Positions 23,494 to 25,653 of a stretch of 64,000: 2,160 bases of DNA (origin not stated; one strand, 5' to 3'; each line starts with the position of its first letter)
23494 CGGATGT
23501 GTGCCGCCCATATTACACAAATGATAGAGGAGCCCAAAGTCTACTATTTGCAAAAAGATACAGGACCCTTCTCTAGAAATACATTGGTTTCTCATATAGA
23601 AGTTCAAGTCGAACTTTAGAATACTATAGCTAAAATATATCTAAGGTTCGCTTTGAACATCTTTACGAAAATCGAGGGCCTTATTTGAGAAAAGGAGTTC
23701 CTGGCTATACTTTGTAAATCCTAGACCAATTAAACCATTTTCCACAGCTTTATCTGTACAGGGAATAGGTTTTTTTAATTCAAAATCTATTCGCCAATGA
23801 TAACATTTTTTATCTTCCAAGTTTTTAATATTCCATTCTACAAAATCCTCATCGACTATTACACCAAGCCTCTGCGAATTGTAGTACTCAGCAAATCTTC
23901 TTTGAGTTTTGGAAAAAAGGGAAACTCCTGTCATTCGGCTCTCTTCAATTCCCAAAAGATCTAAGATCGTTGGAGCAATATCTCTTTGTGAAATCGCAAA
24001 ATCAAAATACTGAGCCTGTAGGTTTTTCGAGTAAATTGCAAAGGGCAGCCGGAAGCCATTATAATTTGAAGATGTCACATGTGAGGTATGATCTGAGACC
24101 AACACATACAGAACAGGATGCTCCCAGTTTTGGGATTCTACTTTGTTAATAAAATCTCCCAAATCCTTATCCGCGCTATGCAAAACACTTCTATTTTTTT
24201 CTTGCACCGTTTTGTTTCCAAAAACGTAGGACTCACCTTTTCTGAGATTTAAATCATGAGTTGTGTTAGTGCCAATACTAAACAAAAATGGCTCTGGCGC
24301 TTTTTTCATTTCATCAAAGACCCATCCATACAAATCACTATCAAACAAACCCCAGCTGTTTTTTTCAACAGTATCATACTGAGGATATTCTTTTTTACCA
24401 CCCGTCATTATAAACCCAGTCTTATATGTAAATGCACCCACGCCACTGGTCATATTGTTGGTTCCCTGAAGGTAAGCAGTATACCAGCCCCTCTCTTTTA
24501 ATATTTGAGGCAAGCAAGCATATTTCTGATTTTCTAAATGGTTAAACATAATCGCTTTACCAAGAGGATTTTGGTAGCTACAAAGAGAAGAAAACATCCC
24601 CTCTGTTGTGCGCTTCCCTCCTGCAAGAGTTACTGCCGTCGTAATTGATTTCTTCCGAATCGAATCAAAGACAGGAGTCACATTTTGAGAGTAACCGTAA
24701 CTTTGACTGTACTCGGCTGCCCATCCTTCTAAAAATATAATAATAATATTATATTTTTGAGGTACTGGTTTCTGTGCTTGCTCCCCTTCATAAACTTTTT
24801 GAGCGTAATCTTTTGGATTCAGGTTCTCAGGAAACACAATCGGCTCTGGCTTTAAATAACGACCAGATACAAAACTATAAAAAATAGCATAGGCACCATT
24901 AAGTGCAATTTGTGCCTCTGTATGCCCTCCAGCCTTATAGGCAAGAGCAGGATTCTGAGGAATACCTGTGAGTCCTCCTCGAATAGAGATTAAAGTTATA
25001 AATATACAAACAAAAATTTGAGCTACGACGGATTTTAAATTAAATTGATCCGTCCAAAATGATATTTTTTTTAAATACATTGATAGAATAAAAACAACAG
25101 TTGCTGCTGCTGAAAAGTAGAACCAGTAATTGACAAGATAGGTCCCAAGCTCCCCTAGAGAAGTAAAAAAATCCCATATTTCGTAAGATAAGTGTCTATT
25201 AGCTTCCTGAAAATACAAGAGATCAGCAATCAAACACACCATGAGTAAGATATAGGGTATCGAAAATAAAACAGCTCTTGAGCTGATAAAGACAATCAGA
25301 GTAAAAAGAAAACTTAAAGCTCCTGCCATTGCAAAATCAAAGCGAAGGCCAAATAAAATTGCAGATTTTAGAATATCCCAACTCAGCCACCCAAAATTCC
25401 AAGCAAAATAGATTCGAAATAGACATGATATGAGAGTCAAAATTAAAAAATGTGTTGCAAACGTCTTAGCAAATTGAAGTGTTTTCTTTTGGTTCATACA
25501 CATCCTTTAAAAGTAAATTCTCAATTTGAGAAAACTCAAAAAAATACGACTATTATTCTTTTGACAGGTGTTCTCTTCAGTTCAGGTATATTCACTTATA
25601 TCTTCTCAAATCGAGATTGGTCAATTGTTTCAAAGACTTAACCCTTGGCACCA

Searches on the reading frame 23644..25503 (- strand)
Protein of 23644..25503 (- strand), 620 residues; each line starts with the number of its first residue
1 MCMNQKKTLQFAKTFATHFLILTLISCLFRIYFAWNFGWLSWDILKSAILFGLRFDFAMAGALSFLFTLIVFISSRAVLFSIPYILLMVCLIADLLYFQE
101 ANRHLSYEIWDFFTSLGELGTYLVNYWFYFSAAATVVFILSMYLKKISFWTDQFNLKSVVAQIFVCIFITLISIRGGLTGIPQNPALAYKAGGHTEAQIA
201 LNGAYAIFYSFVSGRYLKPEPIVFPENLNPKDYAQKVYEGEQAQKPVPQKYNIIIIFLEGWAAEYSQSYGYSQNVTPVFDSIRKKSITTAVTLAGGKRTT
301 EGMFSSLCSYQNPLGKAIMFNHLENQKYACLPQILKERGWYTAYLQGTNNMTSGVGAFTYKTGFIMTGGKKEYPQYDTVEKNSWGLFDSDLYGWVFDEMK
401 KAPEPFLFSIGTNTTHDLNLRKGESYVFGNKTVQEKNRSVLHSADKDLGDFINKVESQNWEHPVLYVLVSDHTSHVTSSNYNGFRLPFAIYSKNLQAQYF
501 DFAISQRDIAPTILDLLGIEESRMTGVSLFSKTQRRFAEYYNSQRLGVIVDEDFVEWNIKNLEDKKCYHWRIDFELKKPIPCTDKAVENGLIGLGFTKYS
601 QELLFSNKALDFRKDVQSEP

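Call 58: search_protein_families(library=ncbifam, proteins=[window:23644-25503:-], max_evalue=0.00001)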
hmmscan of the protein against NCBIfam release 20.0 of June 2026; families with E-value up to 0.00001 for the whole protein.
window:23644-25503:- (620 aa): 2 families
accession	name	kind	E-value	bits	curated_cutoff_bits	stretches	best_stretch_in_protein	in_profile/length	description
NF009027.0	PRK12363.1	equivalog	1.9e-15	56.5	572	1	227-534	133-460/703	phosphoglycerol transferase I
NF003000.0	PRK03776.1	equivalog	1.5e-11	43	574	1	241-531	152-459/763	phosphatidylglycerol--membrane-oligosaccharide glycerophosphotransferase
